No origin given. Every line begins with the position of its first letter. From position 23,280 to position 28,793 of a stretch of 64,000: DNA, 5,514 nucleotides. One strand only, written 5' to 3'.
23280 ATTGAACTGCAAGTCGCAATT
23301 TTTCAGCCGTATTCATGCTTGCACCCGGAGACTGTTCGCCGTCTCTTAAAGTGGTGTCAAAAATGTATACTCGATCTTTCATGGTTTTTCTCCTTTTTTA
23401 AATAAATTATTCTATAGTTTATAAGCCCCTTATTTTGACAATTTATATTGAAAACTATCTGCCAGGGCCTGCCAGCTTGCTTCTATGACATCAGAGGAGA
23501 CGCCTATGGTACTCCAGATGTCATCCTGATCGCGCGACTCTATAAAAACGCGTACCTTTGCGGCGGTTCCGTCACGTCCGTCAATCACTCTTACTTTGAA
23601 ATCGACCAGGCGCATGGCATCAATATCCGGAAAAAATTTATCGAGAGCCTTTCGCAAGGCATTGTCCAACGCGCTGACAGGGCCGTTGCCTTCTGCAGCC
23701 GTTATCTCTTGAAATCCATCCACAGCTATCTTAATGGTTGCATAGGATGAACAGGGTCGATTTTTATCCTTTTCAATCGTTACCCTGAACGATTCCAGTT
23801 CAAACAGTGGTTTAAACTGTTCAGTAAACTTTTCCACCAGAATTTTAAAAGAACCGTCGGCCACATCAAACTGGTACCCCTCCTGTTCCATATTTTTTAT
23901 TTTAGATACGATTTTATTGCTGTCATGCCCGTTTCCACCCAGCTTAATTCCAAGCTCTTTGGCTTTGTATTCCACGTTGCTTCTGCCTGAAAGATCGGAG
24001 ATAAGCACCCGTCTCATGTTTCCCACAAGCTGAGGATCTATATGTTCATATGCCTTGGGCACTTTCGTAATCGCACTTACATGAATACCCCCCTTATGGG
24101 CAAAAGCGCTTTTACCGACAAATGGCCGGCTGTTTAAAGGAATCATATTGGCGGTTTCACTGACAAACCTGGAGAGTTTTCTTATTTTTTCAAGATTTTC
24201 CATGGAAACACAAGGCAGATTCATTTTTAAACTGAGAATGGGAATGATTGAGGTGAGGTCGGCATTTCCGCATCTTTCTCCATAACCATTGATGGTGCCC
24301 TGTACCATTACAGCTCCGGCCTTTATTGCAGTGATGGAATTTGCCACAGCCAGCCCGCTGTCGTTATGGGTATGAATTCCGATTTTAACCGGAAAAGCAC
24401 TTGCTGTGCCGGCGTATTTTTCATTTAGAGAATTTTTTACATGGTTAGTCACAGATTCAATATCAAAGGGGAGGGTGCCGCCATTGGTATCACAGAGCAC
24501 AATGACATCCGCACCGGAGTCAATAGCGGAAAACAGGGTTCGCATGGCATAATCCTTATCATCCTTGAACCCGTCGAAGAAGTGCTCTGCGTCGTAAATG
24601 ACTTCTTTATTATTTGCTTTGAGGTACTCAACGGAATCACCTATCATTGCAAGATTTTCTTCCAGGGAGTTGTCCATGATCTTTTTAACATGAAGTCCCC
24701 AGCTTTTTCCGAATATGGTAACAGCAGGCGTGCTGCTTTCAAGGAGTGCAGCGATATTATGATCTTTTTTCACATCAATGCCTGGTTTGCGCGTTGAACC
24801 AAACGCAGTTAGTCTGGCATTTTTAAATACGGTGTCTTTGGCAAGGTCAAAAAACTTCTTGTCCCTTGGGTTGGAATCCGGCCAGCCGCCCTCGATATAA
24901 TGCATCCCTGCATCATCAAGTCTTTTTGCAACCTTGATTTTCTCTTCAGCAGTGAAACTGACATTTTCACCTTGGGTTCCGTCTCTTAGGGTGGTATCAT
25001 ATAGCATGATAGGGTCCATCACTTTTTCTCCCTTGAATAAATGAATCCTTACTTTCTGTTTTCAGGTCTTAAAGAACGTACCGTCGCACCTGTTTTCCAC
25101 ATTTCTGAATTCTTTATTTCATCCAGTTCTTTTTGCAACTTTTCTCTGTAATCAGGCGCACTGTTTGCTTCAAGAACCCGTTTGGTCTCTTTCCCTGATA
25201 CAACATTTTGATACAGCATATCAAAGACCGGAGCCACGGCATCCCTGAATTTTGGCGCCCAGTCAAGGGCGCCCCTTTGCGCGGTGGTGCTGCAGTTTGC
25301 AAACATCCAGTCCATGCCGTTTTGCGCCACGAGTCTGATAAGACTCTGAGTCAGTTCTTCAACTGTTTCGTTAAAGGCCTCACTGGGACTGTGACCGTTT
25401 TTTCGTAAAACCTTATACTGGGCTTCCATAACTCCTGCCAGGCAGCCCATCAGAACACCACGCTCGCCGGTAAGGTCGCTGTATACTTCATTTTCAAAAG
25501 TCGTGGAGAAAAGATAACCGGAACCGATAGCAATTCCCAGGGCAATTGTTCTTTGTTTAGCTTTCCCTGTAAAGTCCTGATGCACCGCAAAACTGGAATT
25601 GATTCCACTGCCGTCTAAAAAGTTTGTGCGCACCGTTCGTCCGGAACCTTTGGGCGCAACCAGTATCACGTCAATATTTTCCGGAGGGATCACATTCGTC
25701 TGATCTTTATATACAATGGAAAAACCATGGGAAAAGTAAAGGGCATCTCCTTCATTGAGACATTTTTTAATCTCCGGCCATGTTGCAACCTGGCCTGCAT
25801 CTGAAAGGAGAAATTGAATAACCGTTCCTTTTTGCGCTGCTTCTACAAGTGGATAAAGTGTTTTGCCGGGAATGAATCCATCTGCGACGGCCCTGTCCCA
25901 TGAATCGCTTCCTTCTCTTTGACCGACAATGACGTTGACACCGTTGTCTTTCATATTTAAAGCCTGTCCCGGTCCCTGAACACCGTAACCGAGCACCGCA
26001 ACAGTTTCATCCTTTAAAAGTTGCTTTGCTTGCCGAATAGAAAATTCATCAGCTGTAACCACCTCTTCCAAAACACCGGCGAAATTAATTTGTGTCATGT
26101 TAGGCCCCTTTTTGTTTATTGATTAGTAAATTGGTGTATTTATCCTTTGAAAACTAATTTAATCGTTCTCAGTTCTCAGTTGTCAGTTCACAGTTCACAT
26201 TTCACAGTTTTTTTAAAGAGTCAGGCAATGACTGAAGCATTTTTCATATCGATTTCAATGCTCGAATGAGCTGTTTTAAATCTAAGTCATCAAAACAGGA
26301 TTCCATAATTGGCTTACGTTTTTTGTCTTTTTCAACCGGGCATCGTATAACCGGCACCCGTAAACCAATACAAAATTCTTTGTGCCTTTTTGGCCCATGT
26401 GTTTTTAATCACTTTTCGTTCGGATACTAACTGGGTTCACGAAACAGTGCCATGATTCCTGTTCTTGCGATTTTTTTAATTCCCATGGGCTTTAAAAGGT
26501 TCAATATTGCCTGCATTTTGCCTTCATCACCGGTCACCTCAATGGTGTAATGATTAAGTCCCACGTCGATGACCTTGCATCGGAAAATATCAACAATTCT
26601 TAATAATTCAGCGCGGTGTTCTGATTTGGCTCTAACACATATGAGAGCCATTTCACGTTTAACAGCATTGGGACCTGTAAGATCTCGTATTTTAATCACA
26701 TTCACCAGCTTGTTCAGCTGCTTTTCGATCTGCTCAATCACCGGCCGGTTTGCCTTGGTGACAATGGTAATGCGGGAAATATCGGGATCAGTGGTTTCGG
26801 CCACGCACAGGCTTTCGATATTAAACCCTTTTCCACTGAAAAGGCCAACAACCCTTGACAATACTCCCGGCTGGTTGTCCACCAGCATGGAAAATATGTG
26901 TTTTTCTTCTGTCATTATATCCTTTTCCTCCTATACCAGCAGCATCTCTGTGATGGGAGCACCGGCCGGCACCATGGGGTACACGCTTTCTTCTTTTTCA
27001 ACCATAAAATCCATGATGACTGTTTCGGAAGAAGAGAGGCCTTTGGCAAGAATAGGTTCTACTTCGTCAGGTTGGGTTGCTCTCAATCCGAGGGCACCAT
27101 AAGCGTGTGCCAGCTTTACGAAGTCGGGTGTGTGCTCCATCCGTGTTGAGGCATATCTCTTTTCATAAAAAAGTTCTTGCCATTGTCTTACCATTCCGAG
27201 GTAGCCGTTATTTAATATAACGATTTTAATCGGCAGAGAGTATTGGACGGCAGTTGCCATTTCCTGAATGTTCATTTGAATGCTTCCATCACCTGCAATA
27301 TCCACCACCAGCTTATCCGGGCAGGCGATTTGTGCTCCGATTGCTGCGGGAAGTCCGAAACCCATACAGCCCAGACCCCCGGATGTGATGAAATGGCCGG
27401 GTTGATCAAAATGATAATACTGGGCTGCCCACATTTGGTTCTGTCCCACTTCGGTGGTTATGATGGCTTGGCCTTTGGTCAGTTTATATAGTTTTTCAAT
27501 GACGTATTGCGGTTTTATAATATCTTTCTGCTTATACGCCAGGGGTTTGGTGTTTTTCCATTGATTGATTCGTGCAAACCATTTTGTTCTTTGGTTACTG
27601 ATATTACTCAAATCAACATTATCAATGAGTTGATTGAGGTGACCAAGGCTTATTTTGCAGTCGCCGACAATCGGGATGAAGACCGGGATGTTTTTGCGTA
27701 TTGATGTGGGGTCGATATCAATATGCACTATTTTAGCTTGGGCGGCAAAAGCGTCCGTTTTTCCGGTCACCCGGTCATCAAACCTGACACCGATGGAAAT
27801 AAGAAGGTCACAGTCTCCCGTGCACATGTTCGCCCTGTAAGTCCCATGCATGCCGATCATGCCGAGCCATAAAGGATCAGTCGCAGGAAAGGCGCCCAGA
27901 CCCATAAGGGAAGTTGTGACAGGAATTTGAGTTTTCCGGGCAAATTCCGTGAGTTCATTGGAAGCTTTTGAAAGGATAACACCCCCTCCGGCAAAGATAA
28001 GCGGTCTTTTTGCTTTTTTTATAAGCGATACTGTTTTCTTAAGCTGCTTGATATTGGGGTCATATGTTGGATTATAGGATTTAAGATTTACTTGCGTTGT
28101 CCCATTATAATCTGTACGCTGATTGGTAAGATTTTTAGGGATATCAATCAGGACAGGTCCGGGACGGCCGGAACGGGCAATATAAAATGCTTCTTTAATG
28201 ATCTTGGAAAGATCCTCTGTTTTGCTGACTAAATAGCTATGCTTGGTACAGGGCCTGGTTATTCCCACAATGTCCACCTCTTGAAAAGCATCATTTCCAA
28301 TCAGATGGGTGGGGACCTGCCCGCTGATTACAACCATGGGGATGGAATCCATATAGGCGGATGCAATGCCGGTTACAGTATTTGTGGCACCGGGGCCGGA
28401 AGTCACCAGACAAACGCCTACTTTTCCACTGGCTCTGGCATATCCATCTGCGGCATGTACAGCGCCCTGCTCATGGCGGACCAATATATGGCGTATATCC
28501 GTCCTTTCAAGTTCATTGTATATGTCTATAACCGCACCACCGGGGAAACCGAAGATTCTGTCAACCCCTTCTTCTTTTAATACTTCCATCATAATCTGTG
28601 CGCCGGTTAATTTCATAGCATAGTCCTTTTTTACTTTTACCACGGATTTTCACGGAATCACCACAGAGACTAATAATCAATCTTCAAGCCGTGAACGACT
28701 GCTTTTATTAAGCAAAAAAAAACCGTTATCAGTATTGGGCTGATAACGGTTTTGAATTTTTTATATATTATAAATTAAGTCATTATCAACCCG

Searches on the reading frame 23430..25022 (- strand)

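Call 53: search_protein_families(library=pfam, proteins=[window:23430-25022:-], max_evalue=0.00001)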
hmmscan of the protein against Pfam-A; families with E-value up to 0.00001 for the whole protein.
window:23430-25022:- (530 aa): 3 families
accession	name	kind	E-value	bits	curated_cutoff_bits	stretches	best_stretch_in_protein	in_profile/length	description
PF00682.25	HMGL-like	-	1.8e-41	142.7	29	1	6-287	3-260/260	HMGL-like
PF08502.15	LeuA_dimer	-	3.5e-26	92.1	24.9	1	387-526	2-129/131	LeuA allosteric (dimerisation) domain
PF22617.1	HCS_D2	-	6.4e-17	62.1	27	1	302-381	2-80/82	Homocitrate synthase post-HMGL domain-like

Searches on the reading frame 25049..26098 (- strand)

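Call 54: search_protein_families(library=pfam, proteins=[window:25049-26098:-], max_evalue=0.00001)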
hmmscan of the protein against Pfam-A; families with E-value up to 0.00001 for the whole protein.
window:25049-26098:- (349 aa): 2 families
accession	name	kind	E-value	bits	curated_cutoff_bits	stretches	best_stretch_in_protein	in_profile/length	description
PF07991.19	KARI_N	-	2.5e-45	154.5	20.6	1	28-193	2-161/165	Acetohydroxy acid isomeroreductase, NADPH-binding domain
PF01450.25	KARI_C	-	6.6e-42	143.7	29.1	1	201-345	1-143/144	Ketol-acid reductoisomerase, C-terminal domain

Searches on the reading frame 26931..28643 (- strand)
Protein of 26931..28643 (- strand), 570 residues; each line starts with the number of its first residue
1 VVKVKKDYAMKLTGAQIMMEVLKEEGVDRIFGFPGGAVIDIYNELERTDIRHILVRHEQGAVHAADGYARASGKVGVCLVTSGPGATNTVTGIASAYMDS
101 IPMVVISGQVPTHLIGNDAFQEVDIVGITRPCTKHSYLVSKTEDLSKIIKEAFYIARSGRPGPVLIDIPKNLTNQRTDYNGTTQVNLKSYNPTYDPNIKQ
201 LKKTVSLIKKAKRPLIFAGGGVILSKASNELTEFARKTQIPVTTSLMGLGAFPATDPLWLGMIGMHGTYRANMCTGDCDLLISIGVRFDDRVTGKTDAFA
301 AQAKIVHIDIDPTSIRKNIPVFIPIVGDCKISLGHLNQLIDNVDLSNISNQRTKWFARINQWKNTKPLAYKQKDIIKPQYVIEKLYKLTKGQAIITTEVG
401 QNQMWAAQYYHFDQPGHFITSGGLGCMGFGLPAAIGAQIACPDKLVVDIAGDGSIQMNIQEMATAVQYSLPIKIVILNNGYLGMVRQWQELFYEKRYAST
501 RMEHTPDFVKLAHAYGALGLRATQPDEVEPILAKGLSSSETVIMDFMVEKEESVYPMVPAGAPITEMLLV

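Call 54: search_protein_families(library=pfam, proteins=[window:26931-28643:-], max_evalue=0.00001)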
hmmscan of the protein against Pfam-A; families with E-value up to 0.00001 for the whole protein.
window:26931-28643:- (570 aa): 3 families
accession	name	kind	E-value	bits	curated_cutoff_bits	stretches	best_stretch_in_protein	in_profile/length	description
PF02775.26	TPP_enzyme_C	-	1.2e-58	197.6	21.9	1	399-545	2-150/151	Thiamine pyrophosphate enzyme, C-terminal TPP binding domain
PF00205.28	TPP_enzyme_M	-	8.4e-50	168.5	30.4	1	202-335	2-136/137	Thiamine pyrophosphate enzyme, central domain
PF02776.23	TPP_enzyme_N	-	1.5e-44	151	26.8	1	13-127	2-118/119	Thiamine pyrophosphate enzyme, N-terminal TPP binding domain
